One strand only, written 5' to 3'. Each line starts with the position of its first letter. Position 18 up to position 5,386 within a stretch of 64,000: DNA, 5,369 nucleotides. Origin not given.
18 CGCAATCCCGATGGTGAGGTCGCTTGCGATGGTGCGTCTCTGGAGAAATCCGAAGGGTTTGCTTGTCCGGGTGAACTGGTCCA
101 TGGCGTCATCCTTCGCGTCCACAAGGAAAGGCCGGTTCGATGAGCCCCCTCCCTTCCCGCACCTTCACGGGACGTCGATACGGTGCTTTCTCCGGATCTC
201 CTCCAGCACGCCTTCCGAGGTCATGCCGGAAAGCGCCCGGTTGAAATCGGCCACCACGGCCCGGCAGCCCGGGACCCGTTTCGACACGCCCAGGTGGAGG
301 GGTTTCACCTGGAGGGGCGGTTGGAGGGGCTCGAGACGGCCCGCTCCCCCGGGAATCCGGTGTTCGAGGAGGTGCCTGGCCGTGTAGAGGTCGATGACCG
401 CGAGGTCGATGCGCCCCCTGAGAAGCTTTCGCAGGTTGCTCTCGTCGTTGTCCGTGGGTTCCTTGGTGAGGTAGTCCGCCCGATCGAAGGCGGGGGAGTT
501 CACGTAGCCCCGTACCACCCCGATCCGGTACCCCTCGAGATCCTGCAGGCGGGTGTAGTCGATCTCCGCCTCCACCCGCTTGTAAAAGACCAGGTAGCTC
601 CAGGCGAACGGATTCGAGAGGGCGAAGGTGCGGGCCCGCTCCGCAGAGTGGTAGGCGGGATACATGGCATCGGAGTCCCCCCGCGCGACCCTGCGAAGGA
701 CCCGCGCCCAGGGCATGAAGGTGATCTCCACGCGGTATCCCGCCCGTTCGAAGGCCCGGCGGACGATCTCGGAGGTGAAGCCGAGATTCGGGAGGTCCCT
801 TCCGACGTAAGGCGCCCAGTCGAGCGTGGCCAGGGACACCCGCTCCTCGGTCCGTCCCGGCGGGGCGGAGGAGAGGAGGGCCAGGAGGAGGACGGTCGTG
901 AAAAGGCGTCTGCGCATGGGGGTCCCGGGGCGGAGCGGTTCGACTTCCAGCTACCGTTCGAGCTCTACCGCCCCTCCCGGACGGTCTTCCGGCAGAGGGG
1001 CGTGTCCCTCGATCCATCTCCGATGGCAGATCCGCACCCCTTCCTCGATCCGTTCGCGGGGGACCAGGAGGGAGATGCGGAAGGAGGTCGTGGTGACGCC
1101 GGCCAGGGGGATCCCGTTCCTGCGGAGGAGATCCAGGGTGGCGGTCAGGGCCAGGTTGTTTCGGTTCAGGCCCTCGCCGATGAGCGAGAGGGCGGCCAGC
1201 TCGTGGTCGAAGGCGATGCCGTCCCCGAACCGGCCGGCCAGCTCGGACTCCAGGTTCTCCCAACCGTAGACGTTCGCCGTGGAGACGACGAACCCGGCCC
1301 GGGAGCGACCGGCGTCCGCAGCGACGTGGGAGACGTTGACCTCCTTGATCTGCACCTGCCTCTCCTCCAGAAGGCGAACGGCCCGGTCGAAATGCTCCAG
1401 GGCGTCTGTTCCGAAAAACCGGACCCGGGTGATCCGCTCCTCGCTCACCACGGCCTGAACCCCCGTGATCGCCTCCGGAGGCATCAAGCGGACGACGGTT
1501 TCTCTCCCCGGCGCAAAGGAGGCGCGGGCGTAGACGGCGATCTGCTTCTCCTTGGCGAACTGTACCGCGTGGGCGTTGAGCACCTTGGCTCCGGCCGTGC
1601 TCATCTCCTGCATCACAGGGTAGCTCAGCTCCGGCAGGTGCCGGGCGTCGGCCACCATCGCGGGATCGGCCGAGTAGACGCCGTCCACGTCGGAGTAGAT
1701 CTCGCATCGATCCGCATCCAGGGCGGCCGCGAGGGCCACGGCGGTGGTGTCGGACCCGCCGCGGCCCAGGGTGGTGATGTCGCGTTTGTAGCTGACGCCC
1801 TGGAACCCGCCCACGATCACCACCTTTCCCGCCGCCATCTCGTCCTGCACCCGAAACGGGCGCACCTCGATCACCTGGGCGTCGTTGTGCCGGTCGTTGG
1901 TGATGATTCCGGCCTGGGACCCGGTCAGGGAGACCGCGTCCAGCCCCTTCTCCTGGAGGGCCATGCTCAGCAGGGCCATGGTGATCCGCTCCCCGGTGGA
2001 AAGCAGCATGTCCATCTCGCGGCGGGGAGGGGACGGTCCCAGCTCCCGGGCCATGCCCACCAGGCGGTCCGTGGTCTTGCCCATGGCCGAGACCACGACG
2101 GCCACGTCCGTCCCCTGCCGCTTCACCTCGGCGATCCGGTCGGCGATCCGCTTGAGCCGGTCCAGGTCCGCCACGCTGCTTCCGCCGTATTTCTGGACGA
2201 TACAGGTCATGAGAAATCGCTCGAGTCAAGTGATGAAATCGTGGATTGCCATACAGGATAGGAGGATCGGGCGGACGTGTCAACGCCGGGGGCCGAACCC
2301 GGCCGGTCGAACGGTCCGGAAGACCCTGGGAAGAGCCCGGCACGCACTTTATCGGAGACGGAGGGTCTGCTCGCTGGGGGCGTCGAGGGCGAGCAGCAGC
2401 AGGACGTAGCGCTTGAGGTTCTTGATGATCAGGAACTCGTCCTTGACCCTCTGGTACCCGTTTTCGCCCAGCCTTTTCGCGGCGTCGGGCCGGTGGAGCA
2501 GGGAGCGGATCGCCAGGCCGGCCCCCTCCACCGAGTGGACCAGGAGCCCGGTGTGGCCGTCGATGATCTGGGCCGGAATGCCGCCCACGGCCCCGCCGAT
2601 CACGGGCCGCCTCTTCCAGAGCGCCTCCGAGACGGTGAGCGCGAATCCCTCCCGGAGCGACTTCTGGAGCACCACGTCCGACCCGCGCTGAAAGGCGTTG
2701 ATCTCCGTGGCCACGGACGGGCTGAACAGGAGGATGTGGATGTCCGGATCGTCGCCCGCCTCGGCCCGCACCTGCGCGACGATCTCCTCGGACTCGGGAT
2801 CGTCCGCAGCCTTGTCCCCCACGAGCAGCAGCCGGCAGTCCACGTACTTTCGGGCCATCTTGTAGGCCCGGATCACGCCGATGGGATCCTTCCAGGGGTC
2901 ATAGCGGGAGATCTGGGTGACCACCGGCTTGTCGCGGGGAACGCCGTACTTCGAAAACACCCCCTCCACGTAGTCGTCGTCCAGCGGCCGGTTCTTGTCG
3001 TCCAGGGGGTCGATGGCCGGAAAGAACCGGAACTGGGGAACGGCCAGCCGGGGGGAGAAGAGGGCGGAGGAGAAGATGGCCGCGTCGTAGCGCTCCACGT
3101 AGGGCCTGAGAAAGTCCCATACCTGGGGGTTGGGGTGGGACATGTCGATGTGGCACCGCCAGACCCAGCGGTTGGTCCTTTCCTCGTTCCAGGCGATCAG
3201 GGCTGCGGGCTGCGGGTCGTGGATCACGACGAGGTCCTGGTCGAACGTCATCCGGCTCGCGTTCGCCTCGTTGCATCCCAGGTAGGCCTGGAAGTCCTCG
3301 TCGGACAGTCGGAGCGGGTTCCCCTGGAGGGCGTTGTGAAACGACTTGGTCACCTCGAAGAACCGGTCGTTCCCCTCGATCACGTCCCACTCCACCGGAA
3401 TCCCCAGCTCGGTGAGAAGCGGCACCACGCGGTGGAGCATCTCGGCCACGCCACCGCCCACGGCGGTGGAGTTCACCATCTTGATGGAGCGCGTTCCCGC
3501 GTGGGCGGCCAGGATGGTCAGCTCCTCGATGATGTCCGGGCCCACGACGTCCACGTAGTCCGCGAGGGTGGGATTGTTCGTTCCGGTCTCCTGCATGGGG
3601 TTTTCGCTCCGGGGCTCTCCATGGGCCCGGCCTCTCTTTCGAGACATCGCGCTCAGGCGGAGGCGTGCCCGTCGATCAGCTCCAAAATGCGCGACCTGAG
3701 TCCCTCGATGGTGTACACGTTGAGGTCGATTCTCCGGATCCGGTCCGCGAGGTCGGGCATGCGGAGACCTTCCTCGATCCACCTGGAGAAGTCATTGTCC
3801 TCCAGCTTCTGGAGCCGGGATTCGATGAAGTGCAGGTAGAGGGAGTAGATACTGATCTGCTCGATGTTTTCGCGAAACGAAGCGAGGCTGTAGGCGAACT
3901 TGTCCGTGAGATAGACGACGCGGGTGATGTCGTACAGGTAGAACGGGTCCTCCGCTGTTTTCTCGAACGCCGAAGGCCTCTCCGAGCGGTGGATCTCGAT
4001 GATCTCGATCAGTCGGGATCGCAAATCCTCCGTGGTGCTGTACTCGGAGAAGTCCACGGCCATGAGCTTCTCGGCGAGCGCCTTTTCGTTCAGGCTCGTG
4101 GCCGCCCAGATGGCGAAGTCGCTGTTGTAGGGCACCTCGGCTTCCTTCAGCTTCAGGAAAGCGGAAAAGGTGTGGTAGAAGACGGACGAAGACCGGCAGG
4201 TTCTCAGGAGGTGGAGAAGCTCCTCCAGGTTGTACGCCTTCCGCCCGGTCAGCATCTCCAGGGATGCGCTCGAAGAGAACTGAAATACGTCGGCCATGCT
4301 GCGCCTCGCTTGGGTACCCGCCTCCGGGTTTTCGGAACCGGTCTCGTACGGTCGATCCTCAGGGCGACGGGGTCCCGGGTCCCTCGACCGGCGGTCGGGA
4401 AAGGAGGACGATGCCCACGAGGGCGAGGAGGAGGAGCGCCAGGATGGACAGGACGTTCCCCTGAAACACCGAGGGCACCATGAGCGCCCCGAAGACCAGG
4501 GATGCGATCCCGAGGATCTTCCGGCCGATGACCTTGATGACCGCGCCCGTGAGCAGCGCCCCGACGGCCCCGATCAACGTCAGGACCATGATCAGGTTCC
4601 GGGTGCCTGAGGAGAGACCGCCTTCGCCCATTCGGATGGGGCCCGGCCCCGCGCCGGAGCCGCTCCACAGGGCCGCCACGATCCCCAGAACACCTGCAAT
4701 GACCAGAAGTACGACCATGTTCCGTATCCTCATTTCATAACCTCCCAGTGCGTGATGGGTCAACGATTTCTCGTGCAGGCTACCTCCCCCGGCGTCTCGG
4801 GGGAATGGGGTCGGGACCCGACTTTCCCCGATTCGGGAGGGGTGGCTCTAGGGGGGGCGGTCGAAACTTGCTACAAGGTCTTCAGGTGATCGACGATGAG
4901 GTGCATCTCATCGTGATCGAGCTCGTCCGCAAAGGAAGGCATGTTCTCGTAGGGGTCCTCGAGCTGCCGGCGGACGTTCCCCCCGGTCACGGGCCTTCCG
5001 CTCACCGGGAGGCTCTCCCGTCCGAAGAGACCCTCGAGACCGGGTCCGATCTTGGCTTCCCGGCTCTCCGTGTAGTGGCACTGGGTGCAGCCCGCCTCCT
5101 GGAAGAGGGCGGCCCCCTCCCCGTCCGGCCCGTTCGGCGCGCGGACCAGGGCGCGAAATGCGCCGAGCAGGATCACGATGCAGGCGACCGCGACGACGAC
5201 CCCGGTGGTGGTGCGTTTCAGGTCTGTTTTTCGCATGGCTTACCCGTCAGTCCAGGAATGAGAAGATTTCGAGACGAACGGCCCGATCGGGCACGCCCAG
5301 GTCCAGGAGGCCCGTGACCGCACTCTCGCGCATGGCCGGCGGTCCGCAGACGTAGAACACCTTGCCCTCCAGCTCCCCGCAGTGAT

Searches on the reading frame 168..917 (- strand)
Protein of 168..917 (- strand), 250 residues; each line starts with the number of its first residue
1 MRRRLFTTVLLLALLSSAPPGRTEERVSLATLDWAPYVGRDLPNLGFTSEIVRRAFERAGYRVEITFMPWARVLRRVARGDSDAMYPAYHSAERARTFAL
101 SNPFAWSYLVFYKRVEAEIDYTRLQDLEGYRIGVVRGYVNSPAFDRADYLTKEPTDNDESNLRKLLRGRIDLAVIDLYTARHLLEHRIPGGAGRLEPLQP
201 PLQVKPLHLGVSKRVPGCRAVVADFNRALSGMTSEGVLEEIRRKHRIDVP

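Call 60: search_protein_families(library=pfam, max_evalue=0.00001, proteins=[window:168-917:-])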
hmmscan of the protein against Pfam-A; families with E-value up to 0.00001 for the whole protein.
window:168-917:- (250 aa): 1 family
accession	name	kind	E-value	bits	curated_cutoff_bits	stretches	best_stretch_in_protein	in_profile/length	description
PF00497.25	SBP_bac_3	-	2.3e-10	40.8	26.4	1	45-245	22-129/132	Bacterial extracellular solute-binding proteins, family 3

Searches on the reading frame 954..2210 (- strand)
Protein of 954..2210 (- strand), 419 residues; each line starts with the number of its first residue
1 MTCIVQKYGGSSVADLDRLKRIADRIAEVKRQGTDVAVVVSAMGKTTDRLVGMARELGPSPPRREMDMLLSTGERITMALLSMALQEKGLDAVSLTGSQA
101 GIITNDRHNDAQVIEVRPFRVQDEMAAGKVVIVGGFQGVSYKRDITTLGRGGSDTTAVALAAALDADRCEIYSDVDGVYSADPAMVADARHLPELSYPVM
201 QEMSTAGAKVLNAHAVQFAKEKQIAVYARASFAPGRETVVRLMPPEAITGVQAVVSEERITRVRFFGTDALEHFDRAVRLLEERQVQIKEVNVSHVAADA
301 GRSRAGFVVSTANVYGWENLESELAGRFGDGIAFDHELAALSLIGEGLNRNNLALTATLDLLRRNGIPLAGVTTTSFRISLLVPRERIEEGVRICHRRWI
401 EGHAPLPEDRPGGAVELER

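Call 60: search_protein_families(library=pfam, max_evalue=0.00001, proteins=[window:954-2210:-])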
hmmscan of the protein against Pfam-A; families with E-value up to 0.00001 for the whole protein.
window:954-2210:- (419 aa): 1 family
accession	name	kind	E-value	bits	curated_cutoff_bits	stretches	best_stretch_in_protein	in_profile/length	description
PF00696.33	AA_kinase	-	1.9e-51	175.5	24.9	1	3-227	2-231/234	Amino acid kinase family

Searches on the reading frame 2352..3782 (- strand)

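Call 60: search_protein_families(library=pfam, max_evalue=0.00001, proteins=[window:2352-3782:-])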
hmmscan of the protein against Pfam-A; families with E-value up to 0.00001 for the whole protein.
window:2352-3782:- (477 aa): 3 families
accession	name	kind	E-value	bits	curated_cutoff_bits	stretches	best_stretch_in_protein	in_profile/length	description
PF21269.3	TreT_GT1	-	3.5e-57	192.6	27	1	102-242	1-142/144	Trehalose synthase, N-terminal domain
PF00534.26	Glycos_transf_1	-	2.3e-21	76.5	26.4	1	277-445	7-172/172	Glycosyl transferases group 1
PF13692.12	Glyco_trans_1_4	-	1.1e-12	48.9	27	1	286-429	2-140/142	Glycosyl transferases group 1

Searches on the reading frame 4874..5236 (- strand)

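Call 60: search_protein_families(library=pfam, max_evalue=0.00001, proteins=[window:4874-5236:-])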
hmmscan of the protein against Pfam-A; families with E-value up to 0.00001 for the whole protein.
window:4874-5236:- (121 aa): 1 family
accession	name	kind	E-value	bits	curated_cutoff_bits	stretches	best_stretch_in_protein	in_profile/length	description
PF00034.26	Cytochrom_C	-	6.4e-09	37.5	21.3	1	40-121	3-89/90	Cytochrome c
